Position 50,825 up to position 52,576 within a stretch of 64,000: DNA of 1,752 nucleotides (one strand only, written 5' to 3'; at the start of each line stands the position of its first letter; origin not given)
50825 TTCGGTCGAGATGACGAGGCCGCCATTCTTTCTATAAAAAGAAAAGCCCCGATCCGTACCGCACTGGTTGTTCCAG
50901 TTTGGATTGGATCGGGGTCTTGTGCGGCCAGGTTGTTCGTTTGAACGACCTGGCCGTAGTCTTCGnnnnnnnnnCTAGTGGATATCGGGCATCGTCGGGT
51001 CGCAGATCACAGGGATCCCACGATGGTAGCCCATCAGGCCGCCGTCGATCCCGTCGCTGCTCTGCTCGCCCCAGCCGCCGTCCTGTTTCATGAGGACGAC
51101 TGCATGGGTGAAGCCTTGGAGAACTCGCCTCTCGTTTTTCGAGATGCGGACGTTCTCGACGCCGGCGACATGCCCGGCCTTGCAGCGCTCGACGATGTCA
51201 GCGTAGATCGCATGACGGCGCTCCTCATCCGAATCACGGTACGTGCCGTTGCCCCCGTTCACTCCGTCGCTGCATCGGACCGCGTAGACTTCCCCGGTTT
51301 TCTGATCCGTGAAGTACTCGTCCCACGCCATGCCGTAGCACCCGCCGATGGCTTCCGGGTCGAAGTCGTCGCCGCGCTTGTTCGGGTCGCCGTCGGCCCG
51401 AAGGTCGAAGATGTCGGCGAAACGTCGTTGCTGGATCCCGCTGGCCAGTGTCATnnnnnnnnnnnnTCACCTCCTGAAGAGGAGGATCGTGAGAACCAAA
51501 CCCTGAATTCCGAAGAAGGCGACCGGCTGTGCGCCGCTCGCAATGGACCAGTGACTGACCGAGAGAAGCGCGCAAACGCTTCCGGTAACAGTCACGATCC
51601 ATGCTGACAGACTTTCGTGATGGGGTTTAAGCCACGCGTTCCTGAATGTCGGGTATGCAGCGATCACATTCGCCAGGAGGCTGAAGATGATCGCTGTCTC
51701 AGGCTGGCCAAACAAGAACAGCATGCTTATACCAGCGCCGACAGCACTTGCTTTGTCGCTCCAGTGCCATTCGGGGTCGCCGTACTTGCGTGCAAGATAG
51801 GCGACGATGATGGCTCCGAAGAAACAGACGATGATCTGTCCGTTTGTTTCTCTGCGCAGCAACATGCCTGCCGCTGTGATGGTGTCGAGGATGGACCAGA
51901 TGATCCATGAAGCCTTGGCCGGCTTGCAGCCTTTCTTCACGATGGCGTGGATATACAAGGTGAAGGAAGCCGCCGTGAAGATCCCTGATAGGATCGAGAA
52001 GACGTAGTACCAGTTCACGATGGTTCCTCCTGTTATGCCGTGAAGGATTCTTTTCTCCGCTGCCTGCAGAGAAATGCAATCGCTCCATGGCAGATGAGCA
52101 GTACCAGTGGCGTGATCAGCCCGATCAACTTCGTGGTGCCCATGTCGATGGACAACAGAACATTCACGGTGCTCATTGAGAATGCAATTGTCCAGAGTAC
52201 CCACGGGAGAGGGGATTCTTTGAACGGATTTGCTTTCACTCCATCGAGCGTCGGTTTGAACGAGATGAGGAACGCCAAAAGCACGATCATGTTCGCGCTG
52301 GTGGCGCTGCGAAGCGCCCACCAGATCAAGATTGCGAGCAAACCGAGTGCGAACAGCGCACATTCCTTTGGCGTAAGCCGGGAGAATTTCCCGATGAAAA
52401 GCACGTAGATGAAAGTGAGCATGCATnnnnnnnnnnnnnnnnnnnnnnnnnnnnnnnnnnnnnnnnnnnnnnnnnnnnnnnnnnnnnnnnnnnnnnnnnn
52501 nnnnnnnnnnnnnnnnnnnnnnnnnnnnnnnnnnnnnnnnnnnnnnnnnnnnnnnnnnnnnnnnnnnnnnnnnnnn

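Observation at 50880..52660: High-GC island 2: three minus-strand genes including tandem paralogous 6-TM proteins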

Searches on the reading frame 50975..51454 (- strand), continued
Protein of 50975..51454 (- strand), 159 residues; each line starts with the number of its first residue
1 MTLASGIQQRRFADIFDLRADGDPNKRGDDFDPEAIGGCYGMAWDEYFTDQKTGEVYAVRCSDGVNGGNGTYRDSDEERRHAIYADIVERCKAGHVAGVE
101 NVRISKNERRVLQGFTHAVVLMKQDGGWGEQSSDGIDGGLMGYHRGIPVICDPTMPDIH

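Call 100: get_annotated_region(hit=H16, flank=2500)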
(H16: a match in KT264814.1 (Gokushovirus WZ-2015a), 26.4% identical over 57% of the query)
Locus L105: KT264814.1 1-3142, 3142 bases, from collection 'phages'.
description: Gokushovirus WZ-2015a isolate 66Brd04, complete genome.
organism: Gokushovirus WZ-2015a (NCBI taxid 1758150)
taxonomy: Viruses; Monodnaviria; Sangervirae; Phixviricota; Malgrandaviricetes; Petitvirales; Microviridae; Gokushovirinae
host: bird; source: feces; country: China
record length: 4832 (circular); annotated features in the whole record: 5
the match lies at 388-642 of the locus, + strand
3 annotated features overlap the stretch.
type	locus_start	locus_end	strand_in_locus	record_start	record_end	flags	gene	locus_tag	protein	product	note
CDS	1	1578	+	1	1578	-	-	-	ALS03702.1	VP1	-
CDS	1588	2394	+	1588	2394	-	-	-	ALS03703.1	VP2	-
CDS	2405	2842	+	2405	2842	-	-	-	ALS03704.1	VP3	-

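Call 104: search_protein_families(library=pfam, proteins=[L102:1-1632:+], max_evalue=0.001)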
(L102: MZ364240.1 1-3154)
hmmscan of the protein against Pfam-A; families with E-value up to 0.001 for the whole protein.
L102:1-1632:+ (544 aa): 1 family
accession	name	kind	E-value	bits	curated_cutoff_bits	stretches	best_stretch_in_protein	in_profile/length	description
PF02305.22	Phage_F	-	7.8e-168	559.8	25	1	19-540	3-501/501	Capsid protein (F protein)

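Call 106: search_protein_families(library=phrogs, proteins=[L007:3218-3481:+, L007:3614-5512:-, L007:5701-5994:+, L007:1773-2186:-, L005:4402-4809:+, L005:3794-4189:+, L005:3261-3602:-, L005:2785-3114:+, L005:8792-9292:+, P0053], max_evalue=0.01)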
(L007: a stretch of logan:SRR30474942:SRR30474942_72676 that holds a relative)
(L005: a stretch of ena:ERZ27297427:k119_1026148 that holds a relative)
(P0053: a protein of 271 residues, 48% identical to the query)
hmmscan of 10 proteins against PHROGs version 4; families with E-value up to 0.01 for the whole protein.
L007:3218-3481:+ (87 aa): 0 families

L007:3614-5512:- (632 aa): 0 families

L007:5701-5994:+ (97 aa): 0 families

L007:1773-2186:- (137 aa): 0 families

L005:4402-4809:+ (135 aa): 0 families

L005:3794-4189:+ (131 aa): 0 families

L005:3261-3602:- (113 aa): 0 families

L005:2785-3114:+ (109 aa): 0 families

L005:8792-9292:+ (166 aa): 0 families

P0053 (271 aa): 0 families

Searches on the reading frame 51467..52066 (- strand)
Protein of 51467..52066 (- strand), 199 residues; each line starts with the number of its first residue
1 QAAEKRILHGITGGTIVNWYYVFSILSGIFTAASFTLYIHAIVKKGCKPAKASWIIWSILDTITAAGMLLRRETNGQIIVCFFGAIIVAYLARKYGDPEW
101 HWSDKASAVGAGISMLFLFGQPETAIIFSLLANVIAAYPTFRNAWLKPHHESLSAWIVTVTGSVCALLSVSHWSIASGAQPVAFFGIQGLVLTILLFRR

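Call 5: search_protein_families(library=pfam, proteins=[window:51467-52066:-], max_evalue=10)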
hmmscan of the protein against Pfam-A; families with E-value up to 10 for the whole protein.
window:51467-52066:- (199 aa): 2 families
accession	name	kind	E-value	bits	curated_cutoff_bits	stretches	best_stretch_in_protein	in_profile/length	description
PF04535.17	CASP_dom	-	0.24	11.6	26.2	1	125-183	60-115/151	Casparian strip membrane protein domain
PF19529.4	DUF6057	-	1.2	8.4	29.8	1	21-169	67-210/569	Family of unknown function (DUF6057)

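Call 6: search_protein_families(library=phrogs, proteins=[window:51467-52018:-], max_evalue=1)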
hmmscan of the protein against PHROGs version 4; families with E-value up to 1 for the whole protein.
window:51467-52018:- (183 aa): 3 families
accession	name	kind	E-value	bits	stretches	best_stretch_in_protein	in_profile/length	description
phrog_5001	-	unknown function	0.29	12.1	1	130-160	52-82/126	-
phrog_24980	-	unknown function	0.54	11.4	1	34-68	34-68/100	-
phrog_29339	-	unknown function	0.89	11.1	0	137-180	44-86/114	-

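Call 7: search_protein_families(library=ncbifam, proteins=[window:51467-52018:-], max_evalue=1)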
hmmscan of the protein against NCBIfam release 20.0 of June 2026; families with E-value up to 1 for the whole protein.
window:51467-52018:- (183 aa): 0 families

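Call 16: find_homologous_proteins(query=window:51467-52018:-, max_evalue=0.001)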
Query window:51467-52018:- (183 aa): 1 proteins with E <= 0.001 among 210 candidates.
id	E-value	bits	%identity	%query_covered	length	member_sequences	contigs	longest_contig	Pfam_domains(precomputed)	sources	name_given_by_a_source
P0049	3.5e-116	404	100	100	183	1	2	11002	-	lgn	-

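Call 62: find_related_loci(query=A3, collection=metagenome_contigs, flank=6000)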
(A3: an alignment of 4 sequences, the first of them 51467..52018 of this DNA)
Query A3 (183 aa) in metagenome_contigs; peptide patterns used: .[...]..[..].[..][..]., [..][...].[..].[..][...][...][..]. (x = any residue, [..] = any of these).
229 stretches matched a pattern; 85 encode a relative of the query (tblastn E <= 1e-3); the best 80 are kept; 80 distinct loci.
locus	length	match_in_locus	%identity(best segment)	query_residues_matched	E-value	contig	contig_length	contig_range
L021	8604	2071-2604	43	7-182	6e-42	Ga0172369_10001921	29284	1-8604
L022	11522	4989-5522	43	7-182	6e-42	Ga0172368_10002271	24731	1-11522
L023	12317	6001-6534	43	7-182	5e-42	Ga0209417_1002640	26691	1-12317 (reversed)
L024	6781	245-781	41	6-182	7e-41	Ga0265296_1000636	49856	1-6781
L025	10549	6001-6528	43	6-179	6e-40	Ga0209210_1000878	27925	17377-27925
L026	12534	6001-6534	41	7-182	3e-39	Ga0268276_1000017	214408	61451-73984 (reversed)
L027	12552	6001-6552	41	1-182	4e-39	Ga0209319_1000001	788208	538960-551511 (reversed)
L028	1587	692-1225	39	6-182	1e-39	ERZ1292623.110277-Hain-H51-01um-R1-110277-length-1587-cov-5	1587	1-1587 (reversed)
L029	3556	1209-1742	39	6-182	4e-39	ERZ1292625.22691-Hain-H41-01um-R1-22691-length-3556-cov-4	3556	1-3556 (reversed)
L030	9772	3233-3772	41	6-183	1e-38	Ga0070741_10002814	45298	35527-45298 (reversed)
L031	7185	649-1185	42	6-182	3e-38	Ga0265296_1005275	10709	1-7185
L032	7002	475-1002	40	9-182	8e-38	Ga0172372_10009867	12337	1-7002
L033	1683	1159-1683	39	7-179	1e-37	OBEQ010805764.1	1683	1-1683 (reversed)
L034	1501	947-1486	41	6-183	1e-37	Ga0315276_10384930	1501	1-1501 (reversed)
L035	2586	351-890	41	2-179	6e-37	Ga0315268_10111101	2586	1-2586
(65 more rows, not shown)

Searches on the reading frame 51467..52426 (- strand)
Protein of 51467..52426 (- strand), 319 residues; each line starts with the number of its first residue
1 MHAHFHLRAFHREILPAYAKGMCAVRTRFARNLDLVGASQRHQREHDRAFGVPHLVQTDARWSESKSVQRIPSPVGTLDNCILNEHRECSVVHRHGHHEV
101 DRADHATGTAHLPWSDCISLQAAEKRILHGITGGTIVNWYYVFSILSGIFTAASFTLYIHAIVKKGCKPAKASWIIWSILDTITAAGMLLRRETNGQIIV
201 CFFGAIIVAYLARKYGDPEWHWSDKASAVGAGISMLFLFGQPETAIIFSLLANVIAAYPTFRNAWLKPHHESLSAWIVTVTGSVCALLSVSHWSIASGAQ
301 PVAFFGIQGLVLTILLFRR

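Call 5: search_protein_families(library=pfam, proteins=[window:51467-52426:-], max_evalue=10)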
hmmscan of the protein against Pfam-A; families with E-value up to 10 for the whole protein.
window:51467-52426:- (319 aa): 1 family
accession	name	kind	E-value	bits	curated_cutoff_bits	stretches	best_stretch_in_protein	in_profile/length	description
PF19529.4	DUF6057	-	3.1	7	29.8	1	141-288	67-209/569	Family of unknown function (DUF6057)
